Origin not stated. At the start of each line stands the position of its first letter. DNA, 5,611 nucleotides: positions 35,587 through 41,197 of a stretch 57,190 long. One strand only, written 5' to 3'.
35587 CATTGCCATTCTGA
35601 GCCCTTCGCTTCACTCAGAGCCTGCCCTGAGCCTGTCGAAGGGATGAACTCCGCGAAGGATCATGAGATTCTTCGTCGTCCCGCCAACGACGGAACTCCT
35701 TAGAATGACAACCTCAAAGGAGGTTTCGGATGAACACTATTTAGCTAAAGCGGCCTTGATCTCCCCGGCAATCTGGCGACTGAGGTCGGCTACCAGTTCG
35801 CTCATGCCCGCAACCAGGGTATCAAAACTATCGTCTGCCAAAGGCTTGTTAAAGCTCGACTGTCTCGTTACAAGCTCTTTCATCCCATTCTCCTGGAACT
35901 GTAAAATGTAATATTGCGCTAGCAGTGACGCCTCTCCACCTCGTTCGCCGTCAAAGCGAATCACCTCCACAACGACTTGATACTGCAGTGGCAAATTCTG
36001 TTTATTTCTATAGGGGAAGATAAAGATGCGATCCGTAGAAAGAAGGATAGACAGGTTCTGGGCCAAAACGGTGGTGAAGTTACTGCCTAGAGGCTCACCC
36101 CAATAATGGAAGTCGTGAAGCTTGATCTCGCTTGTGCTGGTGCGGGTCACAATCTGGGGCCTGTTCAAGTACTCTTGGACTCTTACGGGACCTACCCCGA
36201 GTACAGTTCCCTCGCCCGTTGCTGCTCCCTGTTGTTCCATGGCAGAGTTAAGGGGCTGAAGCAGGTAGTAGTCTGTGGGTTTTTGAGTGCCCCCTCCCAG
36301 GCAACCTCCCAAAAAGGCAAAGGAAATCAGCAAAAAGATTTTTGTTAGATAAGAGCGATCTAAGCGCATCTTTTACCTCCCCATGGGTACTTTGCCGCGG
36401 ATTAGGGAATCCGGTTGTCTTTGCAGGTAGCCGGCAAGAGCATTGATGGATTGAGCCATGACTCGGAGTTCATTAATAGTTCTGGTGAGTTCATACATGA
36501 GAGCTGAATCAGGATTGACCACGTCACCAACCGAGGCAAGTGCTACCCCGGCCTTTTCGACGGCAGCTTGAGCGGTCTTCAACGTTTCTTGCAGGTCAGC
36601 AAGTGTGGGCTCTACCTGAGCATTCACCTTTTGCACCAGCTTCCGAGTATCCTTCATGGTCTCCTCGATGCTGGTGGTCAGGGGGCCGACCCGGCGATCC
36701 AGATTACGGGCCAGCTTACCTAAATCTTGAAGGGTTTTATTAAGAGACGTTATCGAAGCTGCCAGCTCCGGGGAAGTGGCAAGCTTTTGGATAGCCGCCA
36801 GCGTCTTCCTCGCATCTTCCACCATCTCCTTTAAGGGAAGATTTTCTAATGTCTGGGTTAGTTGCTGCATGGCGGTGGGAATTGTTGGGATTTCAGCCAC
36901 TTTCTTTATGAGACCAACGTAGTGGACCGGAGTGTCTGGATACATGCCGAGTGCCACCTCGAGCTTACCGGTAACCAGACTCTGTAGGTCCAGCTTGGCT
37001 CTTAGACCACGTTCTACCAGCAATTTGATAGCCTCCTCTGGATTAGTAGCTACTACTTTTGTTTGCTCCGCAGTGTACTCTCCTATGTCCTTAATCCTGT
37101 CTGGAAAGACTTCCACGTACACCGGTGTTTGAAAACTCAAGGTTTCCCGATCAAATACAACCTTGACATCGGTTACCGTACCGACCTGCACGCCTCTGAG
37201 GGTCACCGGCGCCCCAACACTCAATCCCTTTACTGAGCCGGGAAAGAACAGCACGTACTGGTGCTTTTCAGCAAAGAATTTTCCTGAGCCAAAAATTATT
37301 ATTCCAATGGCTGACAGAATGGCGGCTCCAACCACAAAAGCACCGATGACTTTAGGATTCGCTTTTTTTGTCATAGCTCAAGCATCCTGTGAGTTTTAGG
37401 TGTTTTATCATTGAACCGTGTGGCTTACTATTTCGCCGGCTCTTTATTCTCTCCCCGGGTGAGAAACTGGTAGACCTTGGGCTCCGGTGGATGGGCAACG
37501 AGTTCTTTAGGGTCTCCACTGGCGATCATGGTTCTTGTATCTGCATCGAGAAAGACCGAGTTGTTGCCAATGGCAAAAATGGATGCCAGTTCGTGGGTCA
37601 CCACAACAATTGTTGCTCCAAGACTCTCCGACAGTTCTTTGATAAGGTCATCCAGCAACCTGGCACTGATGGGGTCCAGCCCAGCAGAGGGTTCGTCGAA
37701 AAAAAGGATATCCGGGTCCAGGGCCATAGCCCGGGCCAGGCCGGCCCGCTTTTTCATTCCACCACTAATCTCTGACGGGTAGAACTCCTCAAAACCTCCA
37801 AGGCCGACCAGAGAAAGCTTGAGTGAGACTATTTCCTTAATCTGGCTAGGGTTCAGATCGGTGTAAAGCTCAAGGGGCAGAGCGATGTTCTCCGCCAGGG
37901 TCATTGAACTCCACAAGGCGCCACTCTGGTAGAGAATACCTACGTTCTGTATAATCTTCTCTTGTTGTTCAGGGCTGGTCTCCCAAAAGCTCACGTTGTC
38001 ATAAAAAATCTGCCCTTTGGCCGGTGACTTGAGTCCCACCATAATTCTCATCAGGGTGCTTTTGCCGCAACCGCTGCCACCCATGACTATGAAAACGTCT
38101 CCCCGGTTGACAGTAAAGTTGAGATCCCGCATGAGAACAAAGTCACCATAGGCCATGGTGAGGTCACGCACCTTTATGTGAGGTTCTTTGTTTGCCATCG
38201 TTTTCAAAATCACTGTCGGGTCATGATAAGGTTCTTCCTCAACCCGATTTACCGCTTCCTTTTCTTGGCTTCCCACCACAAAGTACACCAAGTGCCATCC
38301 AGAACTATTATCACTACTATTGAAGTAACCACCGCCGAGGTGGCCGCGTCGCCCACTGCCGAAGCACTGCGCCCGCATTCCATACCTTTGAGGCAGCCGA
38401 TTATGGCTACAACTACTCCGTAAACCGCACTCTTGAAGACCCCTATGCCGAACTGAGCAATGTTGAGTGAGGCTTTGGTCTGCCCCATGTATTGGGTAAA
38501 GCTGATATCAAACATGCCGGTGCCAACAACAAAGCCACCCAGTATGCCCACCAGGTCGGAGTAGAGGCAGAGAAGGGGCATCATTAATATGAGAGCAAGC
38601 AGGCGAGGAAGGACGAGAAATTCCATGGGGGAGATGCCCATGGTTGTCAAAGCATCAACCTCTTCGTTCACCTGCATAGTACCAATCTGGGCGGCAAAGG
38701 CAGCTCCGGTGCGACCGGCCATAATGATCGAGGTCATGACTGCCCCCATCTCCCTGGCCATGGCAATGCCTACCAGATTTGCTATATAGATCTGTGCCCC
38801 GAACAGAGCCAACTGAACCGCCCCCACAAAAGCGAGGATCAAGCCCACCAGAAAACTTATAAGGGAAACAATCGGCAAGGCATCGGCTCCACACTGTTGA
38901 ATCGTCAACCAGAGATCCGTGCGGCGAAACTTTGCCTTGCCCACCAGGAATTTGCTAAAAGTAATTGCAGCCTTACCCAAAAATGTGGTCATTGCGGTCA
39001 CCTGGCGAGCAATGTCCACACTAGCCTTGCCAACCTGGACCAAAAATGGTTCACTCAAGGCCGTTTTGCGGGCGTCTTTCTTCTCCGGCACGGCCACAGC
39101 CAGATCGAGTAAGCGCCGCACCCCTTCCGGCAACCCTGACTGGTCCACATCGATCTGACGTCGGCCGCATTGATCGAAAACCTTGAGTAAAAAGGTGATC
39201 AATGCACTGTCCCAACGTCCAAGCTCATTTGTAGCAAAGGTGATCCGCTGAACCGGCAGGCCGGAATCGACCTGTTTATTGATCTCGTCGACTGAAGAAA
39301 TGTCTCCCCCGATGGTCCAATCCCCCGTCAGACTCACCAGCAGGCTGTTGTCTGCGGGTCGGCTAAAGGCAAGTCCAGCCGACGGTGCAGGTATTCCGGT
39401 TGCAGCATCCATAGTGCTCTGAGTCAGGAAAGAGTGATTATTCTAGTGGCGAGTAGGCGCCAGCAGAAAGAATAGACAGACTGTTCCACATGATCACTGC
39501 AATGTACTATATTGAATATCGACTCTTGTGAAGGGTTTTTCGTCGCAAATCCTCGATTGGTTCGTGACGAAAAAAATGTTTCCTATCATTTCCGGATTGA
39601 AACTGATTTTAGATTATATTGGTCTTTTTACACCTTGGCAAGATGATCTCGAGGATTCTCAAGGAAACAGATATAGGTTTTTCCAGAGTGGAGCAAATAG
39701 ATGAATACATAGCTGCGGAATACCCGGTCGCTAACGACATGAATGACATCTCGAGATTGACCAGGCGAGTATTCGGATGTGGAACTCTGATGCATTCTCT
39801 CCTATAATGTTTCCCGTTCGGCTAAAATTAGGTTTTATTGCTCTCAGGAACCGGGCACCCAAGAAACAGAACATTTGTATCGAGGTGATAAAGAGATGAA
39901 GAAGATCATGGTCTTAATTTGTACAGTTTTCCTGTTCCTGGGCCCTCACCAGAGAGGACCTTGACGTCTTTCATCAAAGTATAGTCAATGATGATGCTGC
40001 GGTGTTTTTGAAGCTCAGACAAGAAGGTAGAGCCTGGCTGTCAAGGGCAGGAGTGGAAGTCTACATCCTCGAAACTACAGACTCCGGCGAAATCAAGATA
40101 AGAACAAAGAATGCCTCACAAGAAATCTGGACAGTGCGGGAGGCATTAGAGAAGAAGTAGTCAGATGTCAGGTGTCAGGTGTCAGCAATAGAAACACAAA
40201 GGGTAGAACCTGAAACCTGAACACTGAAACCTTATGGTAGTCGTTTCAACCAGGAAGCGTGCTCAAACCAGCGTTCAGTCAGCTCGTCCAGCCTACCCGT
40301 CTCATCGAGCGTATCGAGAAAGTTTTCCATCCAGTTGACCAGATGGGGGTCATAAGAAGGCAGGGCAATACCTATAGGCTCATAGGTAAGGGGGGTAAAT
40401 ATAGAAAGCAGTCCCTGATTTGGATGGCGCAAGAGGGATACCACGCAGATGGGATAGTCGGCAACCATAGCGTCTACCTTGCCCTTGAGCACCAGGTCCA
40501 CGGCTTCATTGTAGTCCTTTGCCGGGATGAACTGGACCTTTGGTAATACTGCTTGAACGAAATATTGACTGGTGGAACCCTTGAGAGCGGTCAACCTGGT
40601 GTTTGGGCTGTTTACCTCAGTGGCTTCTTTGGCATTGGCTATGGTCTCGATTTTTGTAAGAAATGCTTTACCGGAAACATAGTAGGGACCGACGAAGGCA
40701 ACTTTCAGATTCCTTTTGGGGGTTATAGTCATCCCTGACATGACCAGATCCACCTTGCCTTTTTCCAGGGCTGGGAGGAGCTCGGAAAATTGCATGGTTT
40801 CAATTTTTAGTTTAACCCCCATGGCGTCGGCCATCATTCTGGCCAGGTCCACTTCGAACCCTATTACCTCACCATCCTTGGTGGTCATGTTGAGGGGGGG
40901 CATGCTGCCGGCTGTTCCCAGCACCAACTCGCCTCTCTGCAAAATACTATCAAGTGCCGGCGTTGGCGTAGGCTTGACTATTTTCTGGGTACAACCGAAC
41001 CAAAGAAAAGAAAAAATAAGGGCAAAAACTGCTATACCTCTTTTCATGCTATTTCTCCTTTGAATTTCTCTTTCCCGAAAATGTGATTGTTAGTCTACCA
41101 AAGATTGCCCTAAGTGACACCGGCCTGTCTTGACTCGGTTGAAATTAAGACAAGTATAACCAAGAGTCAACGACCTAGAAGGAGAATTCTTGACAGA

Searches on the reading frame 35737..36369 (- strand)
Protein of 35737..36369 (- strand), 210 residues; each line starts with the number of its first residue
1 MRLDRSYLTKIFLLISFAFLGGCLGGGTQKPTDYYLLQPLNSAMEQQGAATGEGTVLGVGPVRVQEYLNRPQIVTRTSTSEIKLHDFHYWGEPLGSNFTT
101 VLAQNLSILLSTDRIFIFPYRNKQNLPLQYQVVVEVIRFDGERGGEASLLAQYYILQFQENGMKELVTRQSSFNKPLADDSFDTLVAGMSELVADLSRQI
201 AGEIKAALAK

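Call 3: search_protein_families(library=pfam, proteins=[window:35737-36369:-])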
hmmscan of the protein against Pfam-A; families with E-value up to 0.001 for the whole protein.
window:35737-36369:- (210 aa): 1 family
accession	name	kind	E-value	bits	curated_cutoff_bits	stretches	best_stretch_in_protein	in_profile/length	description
PF03886.18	ABC_trans_aux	-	1.9e-37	128.8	26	1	35-201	1-161/161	ABC-type transport auxiliary lipoprotein component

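Call 4: search_protein_families(library=ncbifam, proteins=[window:35737-36369:-])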
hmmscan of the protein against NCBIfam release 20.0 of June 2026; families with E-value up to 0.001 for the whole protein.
window:35737-36369:- (210 aa): 1 family
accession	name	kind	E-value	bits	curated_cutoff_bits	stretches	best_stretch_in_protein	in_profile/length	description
NF033620.0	pqiC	exception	1.2e-10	41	200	1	12-204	3-183/184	membrane integrity-associated transporter subunit PqiC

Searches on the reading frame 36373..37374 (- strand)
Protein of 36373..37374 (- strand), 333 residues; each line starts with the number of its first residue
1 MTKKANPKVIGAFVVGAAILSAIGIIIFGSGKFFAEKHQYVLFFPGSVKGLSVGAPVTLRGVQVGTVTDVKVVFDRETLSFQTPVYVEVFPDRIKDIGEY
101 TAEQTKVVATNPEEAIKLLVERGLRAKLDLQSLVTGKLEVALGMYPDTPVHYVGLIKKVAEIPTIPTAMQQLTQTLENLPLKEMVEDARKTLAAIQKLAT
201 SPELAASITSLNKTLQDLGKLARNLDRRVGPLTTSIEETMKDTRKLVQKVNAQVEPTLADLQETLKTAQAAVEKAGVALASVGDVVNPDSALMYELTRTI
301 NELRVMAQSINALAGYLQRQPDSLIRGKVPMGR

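Call 3: search_protein_families(library=pfam, proteins=[window:36373-37374:-])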
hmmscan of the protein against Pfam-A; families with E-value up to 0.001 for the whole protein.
window:36373-37374:- (333 aa): 2 families
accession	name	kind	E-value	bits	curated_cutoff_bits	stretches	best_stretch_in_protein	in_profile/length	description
PF02470.25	MlaD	-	6.8e-09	36.3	25.1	1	39-137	4-73/81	MlaD protein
PF06103.16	DUF948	-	1.5e-05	25.5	37.2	1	205-257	18-69/89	Bacterial protein of unknown function (DUF948)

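Call 4: search_protein_families(library=ncbifam, proteins=[window:36373-37374:-])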
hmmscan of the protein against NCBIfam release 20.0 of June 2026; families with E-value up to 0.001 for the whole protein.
window:36373-37374:- (333 aa): 3 families
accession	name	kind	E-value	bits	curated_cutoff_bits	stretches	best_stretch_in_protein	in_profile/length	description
NF008070.2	PRK10807.1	equivalog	2.8e-29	102.3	525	1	32-267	274-518/542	intermembrane transport protein PqiB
TIGR00996.1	Mtu_fam_mce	paralog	5.7e-07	29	140.5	1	14-98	6-84/291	MCE family protein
TIGR04430.1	OM_asym_MlaD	equivalog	1.8e-06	27.8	135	1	9-72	8-72/146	outer membrane lipid asymmetry maintenance protein MlaD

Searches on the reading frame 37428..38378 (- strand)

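Call 3: search_protein_families(library=pfam, proteins=[window:37428-38378:-])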
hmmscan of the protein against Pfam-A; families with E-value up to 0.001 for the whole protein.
window:37428-38378:- (316 aa): 2 families
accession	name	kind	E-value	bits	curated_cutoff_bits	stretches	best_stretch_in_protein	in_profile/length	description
PF00005.33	ABC_tran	-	2.4e-27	96.6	25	1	84-231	2-136/137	ABC transporter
PF13304.12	AAA_21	-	1.3e-10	42.3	27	1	188-263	222-299/304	AAA domain, putative AbiEii toxin, Type IV TA system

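Call 4: search_protein_families(library=ncbifam, proteins=[window:37428-38378:-])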
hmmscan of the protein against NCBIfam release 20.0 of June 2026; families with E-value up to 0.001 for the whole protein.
window:37428-38378:- (316 aa): 187 families (the best 25 are shown)
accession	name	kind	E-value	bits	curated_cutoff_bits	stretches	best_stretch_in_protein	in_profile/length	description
NF008809.0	PRK11831.1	equivalog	2.1e-56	191.2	441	1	65-307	6-245/270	phospholipid ABC transporter ATP-binding protein MlaF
TIGR01186.1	proV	subfamily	8.4e-47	160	326.6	1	82-307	8-231/363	betaine/proline/choline family ABC transporter ATP-binding protein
TIGR03265.1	PhnT2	equivalog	1.4e-45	156.1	457.7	1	66-307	3-236/353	putative 2-aminoethylphosphonate ABC transporter ATP-binding protein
NF008513.0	PRK11432.1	equivalog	2.2e-44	151.8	496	1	64-302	3-233/351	ferric ABC transporter ATP-binding protein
TIGR03415.1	ABC_choXWV_ATP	equivalog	7.7e-44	150.2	483.75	1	75-307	32-266/382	choline ABC transporter ATP-binding protein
TIGR00968.1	3a0106s01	subfamily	3.5e-43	147.8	342.75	1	68-307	1-232/237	sulfate ABC transporter ATP-binding protein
TIGR02314.1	ABC_MetN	equivalog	1.1e-41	143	499.7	1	83-306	21-241/343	methionine ABC transporter ATP-binding protein MetN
NF007027.0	PRK09493.1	equivalog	3e-40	138.1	379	1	68-307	2-237/240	glutamine ABC transporter ATP-binding protein GlnQ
NF040933.2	ABC_arch_GlcV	equivalog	6.4e-40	137.1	450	1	79-305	18-241/357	glucose ABC transporter ATP-binding protein GlcV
TIGR02673.1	FtsE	equivalog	2.3e-37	128.7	264.85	1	68-270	2-203/214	cell division ATP-binding protein FtsE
NF043075.1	MMSYN1_0197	equivalog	2.8e-37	128.4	550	1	68-306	3-233/341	spermidine/putrescine ABC transporter ATP-binding protein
NF008621.0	PRK11607.1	equivalog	3.1e-37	128.3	613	1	59-298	11-242/377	putrescine ABC transporter ATP-binding subunit PotG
TIGR01187.1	potA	subfamily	6.4e-37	127.3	355.6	1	99-306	2-201/325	polyamine ABC transporter ATP-binding protein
NF006987.0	PRK09452.1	equivalog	9.4e-37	126.6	482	1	59-306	9-248/378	spermidine/putrescine ABC transporter ATP-binding protein PotA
TIGR00972.1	3a0107s01c2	equivalog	1.2e-36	126.3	343.2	1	68-307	2-244/248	phosphate ABC transporter ATP-binding protein PstB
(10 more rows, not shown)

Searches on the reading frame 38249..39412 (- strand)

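Call 3: search_protein_families(library=pfam, proteins=[window:38249-39412:-])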
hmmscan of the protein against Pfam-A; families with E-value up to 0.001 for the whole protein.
window:38249-39412:- (387 aa): 2 families
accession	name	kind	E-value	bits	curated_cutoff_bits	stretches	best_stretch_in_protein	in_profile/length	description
PF02405.21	MlaE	-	2.9e-72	243.2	22.5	1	170-373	4-207/212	Permease MlaE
PF13466.11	STAS_2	-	5.8e-05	23.6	29.2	1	27-104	2-76/80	STAS domain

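Call 4: search_protein_families(library=ncbifam, proteins=[window:38249-39412:-])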
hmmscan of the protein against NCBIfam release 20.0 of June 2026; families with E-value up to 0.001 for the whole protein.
window:38249-39412:- (387 aa): 2 families
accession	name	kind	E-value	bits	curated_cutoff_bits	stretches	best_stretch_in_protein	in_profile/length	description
TIGR00056.1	TIGR00056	subfamily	1.1e-62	212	212.2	1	136-373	12-250/260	MlaE family lipid ABC transporter permease subunit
NF033619.1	perm_MlaE_1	exception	6.5e-42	143.9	315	1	134-372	3-244/253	lipid asymmetry maintenance ABC transporter permease subunit MlaE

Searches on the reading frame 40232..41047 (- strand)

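Call 69: search_protein_families(library=pfam, max_evalue=0.00001, proteins=[window:40232-41047:-])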
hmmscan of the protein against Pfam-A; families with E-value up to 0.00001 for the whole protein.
window:40232-41047:- (271 aa): 1 family
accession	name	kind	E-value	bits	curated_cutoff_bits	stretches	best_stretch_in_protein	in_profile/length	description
PF00497.25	SBP_bac_3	-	7e-35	120.1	26.4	1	41-262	1-131/132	Bacterial extracellular solute-binding proteins, family 3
